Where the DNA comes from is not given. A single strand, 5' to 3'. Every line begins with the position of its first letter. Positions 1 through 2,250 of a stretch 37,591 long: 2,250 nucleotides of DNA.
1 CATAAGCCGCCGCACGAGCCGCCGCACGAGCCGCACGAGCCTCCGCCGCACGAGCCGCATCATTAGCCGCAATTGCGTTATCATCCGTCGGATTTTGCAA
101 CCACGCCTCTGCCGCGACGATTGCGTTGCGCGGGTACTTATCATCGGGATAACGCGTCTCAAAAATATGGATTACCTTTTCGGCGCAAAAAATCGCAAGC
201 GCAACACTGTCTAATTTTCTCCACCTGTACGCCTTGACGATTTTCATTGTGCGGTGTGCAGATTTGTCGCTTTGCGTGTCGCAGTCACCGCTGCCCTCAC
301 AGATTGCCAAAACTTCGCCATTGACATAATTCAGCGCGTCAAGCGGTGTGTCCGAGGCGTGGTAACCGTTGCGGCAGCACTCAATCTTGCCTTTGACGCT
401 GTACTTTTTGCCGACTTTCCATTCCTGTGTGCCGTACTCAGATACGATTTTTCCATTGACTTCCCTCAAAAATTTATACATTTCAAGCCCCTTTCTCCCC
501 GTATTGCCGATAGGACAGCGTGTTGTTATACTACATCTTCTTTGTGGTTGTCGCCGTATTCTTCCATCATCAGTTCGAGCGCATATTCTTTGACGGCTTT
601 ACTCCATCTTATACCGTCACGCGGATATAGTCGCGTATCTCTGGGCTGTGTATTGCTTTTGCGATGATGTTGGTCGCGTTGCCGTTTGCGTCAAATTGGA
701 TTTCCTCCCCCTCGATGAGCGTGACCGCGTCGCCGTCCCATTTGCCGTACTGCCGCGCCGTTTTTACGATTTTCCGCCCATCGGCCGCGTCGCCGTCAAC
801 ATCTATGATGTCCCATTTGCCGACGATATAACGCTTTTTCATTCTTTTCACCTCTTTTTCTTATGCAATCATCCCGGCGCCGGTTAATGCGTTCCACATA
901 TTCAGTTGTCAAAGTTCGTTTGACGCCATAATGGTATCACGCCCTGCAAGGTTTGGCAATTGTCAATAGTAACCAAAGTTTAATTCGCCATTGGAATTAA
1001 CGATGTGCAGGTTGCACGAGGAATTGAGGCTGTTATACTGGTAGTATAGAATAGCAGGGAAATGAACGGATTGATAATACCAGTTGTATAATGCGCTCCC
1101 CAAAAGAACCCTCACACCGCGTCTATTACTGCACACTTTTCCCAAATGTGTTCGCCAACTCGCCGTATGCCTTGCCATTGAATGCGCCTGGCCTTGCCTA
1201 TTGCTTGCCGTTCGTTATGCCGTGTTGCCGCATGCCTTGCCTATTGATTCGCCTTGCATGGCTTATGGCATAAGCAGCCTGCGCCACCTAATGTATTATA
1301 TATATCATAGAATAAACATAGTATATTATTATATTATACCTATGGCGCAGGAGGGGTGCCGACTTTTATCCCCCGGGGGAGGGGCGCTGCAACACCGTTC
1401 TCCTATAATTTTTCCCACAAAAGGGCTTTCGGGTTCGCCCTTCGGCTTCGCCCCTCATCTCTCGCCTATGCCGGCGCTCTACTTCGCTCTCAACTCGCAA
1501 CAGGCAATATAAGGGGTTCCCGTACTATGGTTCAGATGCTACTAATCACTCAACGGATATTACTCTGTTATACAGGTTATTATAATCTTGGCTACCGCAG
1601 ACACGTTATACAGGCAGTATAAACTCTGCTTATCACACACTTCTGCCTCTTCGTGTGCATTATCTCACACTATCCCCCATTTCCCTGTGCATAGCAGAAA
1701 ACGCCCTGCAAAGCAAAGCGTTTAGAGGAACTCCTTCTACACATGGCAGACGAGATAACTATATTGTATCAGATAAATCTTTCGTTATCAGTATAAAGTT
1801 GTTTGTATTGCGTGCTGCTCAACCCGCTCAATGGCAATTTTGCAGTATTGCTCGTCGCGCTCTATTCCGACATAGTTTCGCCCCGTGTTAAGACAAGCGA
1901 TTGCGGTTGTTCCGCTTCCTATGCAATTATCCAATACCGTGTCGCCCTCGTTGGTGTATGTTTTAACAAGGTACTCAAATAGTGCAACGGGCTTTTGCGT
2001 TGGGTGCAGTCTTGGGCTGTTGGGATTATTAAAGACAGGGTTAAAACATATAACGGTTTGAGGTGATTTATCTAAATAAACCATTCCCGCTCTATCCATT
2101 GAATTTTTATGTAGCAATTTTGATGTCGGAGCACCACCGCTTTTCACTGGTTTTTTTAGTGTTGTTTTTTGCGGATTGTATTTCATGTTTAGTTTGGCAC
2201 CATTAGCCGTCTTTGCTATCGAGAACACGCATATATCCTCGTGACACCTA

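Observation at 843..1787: A ~945-bp non-coding island in an otherwise tightly packed genome: candidate large structured RNA and/or regulatory hub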

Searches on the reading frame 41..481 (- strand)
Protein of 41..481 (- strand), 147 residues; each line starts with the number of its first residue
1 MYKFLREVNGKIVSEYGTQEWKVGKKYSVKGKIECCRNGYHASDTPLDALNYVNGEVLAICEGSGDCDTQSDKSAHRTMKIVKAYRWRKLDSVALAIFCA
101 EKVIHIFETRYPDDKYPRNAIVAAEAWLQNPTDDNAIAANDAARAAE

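Call 35: find_related_loci(query=window:41-481:-, collection=viral_contigs, flank=5000)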
Query seq(147 aa) (147 aa) in viral_contigs; peptide patterns used: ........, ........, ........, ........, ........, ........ (x = any residue, [..] = any of these).
6 stretches matched a pattern; 2 encode a relative of the query (tblastn E <= 1e-3); 2 distinct loci.
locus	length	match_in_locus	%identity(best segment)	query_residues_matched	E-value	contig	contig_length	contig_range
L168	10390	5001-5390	62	2-131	1e-52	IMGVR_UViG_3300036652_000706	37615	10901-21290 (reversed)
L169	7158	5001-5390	62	2-131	1e-52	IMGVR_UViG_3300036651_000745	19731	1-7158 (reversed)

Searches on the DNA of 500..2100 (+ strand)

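Call 4: search_rna_families(source=window, start=500, end=2100, threshold=evalue, max_evalue=10, show_alignments=3)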
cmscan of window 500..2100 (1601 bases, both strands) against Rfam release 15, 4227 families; matches with E-value up to 10: 3.
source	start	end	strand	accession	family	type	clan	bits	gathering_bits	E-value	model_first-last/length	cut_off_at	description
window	1694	1738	-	RF02398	sau-6072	Gene; sRNA;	-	19.9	50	0.55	1-53/53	no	Staphylococcus sRNA sau-6072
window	1281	1348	-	RF00318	snoZ175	Gene; snRNA; snoRNA; CD-box;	-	19.9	43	6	1-81/81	no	Small nucleolar RNA Z175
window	1279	1351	-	RF00682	mir-144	Gene; miRNA;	-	16.3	60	2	1-78/78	no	mir-144 microRNA precursor family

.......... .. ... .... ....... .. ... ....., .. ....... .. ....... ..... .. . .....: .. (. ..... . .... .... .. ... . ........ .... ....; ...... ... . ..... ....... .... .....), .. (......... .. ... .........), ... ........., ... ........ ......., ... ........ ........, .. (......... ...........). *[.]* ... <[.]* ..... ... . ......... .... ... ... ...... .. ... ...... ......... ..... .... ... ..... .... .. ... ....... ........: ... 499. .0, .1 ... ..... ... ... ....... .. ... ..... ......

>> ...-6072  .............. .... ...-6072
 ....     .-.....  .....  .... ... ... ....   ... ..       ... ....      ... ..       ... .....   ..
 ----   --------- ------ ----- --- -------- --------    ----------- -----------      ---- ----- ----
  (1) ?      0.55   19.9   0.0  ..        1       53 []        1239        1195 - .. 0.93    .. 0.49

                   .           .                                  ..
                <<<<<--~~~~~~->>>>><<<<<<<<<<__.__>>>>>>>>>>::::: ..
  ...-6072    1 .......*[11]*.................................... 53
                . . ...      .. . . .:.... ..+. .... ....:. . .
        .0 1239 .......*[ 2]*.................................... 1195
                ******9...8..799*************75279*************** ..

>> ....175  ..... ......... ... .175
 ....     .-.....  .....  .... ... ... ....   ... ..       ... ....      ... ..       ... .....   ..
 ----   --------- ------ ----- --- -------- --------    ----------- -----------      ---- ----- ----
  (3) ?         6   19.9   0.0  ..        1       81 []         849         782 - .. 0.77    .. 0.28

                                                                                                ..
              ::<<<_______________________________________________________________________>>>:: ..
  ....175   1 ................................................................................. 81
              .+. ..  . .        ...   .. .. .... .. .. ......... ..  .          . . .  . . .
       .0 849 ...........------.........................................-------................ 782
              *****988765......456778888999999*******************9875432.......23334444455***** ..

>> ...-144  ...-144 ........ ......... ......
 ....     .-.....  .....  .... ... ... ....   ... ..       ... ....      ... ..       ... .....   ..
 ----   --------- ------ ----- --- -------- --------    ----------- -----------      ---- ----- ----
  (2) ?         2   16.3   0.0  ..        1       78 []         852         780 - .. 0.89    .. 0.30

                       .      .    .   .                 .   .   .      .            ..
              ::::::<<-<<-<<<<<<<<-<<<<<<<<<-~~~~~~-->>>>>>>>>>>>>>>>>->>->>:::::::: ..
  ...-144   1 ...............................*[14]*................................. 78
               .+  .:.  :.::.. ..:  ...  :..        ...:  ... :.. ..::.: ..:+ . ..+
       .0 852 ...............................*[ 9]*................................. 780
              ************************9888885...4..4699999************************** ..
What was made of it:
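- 1691..1723 (-): Intrinsic terminator of the methyltransferase gene: a 10-11-bp stem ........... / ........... with a 3-nt loop, followed by the tail UCUGCUAU. The only Rfam near-hit is a terminator-type sRNA hairpin, sau-6072, at 19.9 bits and E = 0.55 (call 4).
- On Large structured RNAs in Rfam (ROOL, GOLLD, HEARO, OLE, raiA and others): At E<=10 on 500-2100 there are only three sub-threshold hits, none to a large RNA (call 4).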

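Call 11: search_dna_similar(query=window:700-1900:+, collection=phages, mode=distant)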
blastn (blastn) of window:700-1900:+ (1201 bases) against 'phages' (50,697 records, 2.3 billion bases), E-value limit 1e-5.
No match.

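Call 83: search_rna_families(source=window, start=1340, end=1440, threshold=evalue, max_evalue=10, show_alignments=5)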
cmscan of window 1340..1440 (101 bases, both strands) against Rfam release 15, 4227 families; matches with E-value up to 10: 1.
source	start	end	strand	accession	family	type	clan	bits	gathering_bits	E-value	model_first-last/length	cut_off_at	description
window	1373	1435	+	RF01057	SAH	Cis-reg; riboswitch;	-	11.3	37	4.1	1-78/78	no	SAH (S-adenosyl-L-homocysteine) riboswitch aptamer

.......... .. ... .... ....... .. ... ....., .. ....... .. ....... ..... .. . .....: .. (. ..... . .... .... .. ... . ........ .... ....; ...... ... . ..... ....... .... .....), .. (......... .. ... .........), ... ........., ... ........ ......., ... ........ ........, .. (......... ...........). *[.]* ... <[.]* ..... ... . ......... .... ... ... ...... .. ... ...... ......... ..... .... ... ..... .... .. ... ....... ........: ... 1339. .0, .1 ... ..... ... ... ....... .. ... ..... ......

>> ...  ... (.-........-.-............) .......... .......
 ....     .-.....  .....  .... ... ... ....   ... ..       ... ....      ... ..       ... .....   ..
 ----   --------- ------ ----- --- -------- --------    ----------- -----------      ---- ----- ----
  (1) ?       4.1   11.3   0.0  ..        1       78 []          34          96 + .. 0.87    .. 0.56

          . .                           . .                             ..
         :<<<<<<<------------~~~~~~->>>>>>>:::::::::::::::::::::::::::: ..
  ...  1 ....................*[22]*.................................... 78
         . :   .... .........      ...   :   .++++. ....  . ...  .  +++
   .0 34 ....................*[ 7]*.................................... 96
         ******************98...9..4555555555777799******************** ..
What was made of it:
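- On RNA anti-CRISPR (solitary CRISPR-repeat unit): No Rfam CRISPR-DR match on 1340-1440 (call 83).
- Closest known: RNA anti-CRISPRs. Different: No Rfam CRISPR-repeat family matches (call 83).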

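Call 86: search_dna_similar(query=window:852-1787:+, collection=plasmids, mode=distant, max_evalue=0.001)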
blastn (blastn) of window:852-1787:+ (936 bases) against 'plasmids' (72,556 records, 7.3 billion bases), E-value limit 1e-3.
No match.
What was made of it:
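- No similarity to any plasmid or phage record (calls 11, 86).
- Tried and rejected: Phage and plasmid BLAST found no match (calls 11, 86).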

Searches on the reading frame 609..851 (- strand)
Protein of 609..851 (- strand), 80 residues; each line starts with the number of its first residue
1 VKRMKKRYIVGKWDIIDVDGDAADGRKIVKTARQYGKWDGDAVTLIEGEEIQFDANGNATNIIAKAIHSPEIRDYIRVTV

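Call 14: search_protein_families(library=pfam, proteins=[window:609-851:-], max_evalue=0.01)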
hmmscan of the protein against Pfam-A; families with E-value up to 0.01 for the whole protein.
window:609-851:- (80 aa): 0 families

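Call 17: find_related_loci(query=window:609-851:-, collection=viral_contigs, flank=4000)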
Query window:609-851:- (80 aa) in viral_contigs; peptide patterns used: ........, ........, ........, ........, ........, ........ (x = any residue, [..] = any of these).
36 stretches matched a pattern, but none encodes a relative of the query by tblastn (E <= 1e-3).

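Call 20: find_encoding_contigs(protein=window:609-851:-, flank=6000, max_places=10)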
Protein window:609-851:- (80 aa): no gene with exactly this product is on record in the collection.

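Call 22: find_homologous_proteins(query=window:612-842:-, max_evalue=0.01)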
Query seq(77 aa) (77 aa): 3 proteins with E <= 0.01 among 4 candidates.
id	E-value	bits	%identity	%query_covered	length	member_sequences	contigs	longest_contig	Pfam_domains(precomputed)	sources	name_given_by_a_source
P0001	1.9e-40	153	94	100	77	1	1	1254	-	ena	-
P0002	4.5e-40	152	95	100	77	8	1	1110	-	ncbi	-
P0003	3.0e-20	89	57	97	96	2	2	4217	-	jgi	-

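Call 23: find_encoding_contigs(protein=P0001, flank=8000)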
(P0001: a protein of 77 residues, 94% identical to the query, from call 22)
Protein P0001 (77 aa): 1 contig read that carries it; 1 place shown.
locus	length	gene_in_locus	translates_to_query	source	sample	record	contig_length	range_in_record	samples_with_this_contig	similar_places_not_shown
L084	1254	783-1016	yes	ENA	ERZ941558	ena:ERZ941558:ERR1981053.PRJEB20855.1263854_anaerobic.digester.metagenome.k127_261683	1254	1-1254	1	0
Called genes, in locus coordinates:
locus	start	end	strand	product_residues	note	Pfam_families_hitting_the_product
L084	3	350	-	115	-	?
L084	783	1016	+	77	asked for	-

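Call 24: find_encoding_contigs(protein=P0002, flank=8000)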
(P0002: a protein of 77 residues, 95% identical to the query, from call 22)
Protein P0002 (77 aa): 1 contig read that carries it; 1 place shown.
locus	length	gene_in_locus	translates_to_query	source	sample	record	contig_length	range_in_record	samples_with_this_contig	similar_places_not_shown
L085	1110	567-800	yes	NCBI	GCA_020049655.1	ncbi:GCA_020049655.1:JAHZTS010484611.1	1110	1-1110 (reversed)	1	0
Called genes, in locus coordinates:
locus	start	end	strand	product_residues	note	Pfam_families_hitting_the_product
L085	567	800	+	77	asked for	-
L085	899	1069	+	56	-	-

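Call 25: find_encoding_contigs(protein=P0003, flank=8000)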
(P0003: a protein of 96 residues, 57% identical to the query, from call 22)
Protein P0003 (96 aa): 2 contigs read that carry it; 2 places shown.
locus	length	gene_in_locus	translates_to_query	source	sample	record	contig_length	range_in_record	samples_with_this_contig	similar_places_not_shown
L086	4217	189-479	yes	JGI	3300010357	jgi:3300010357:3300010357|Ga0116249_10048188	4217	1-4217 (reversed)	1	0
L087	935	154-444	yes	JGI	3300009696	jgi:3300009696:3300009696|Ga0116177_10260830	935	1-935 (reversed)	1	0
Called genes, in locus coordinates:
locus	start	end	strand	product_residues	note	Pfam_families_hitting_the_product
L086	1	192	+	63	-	?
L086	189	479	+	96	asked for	-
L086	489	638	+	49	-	-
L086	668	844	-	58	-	-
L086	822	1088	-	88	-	-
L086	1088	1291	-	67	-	-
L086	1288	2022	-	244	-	PF01695:IstB_IS21, PF03969:AFG1_ATPase (faint)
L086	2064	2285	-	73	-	-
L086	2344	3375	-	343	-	PF00145:DNA_methylase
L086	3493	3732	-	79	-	-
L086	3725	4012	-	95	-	-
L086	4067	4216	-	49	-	?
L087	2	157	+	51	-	?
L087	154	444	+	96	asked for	-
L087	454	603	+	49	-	-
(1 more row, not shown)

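Call 67: find_related_loci(query=window:612-842:-, collection=genome_contigs, flank=5000)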
Query seq(77 aa) (77 aa) in genome_contigs; peptide patterns used: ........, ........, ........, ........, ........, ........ (x = any residue, [..] = any of these).
600 stretches matched a pattern, but none encodes a relative of the query by tblastn (E <= 1e-3).
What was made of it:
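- Tried and rejected: The 77-aa protein also found nothing in GTDB genomes (call 67).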

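Call 70: list_cluster_members(proteins=[P0001, P0002, window:612-842:-])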
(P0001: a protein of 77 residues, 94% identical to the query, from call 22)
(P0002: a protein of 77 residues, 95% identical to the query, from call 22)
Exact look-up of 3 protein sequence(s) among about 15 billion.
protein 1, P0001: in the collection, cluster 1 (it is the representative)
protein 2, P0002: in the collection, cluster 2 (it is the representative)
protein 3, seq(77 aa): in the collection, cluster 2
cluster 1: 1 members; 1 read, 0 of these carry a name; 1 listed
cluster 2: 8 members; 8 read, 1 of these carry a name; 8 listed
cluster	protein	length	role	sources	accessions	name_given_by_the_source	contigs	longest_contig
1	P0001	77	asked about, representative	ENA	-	-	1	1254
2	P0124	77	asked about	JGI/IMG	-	hypothetical protein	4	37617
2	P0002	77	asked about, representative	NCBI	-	-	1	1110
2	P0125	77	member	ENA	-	-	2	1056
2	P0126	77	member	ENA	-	-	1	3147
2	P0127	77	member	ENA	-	-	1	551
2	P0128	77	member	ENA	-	-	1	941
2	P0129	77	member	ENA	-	-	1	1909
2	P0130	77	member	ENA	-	-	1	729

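Call 71: find_encoding_contigs(protein=P0126, flank=5000)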
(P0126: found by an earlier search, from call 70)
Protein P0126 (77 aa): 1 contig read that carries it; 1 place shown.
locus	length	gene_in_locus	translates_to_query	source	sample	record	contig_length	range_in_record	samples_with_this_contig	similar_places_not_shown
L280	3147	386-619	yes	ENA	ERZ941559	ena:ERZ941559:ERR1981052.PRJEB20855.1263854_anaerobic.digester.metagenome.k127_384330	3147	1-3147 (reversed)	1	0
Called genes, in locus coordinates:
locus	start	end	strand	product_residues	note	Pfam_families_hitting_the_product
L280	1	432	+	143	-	?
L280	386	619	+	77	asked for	-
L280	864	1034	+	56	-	-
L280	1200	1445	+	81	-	-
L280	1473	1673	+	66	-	PF22147:AcrIC5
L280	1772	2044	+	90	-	-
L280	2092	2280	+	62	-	-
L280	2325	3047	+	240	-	PF24703:DUF7666, PF21805:Imm5_like (weak)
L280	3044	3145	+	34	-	?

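Call 72: find_encoding_contigs(protein=P0129, flank=5000)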
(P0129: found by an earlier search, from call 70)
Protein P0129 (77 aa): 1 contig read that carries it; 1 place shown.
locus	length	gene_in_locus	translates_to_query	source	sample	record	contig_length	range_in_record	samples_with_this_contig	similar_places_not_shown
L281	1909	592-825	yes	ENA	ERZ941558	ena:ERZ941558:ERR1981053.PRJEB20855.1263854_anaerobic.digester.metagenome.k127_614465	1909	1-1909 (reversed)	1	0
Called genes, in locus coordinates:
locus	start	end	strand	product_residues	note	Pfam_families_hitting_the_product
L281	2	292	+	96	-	?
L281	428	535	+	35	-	-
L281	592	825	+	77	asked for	-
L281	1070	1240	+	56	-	-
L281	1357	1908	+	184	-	?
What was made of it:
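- Tried and rejected: Useful relatives came only from exact-protein look-ups: L084 and L085, then L280 and L281 (calls 23, 24, 70-72).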

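Call 82: search_protein_families(library=pfam, proteins=[L280:864-1034:+, L280:1200-1445:+, L280:1473-1673:+, L280:1772-2044:+, L280:2092-2280:+, L280:2325-3047:+], max_evalue=0.01)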
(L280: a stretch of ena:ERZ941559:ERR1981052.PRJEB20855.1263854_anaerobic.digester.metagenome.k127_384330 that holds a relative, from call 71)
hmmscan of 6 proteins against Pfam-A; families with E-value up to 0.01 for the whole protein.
L280:864-1034:+ (56 aa): 0 families

L280:1200-1445:+ (81 aa): 0 families

L280:1473-1673:+ (66 aa): 1 family
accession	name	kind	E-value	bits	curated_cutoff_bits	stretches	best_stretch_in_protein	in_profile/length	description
PF22147.1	AcrIC5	-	1.9e-21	76.4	27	1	6-57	2-53/53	Anti-CRISPR protein AcrIC5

L280:1772-2044:+ (90 aa): 0 families

L280:2092-2280:+ (62 aa): 0 families

L280:2325-3047:+ (240 aa): 3 families
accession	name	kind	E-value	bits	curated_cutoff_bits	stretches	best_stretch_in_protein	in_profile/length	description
PF24703.2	DUF7666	-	3.9e-16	59.8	27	1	20-89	17-91/95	Domain of unknown function (DUF7666)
PF21805.3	Imm5_like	-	2.1e-05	24.8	25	1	96-162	15-86/129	Imm-5 like putative immunity protein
PF14423.12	Imm5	-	0.0045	17.6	25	0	79-182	22-129/186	Immunity protein Imm5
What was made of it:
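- In relative L280 the operon that begins with the 77-aa gene contains an AcrIC5 homologue (Pfam PF22147, E = 1.9e-21, 76 bits; calls 71, 82).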

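Call 89: search_protein_families(library=ncbifam, proteins=[window:609-842:-, L280:1473-1673:+], max_evalue=0.01)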
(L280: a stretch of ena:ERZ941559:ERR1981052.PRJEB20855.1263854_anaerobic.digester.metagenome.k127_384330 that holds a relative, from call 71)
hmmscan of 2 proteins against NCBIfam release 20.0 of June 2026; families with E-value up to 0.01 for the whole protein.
window:609-842:- (77 aa): 0 families

L280:1473-1673:+ (66 aa): 0 families
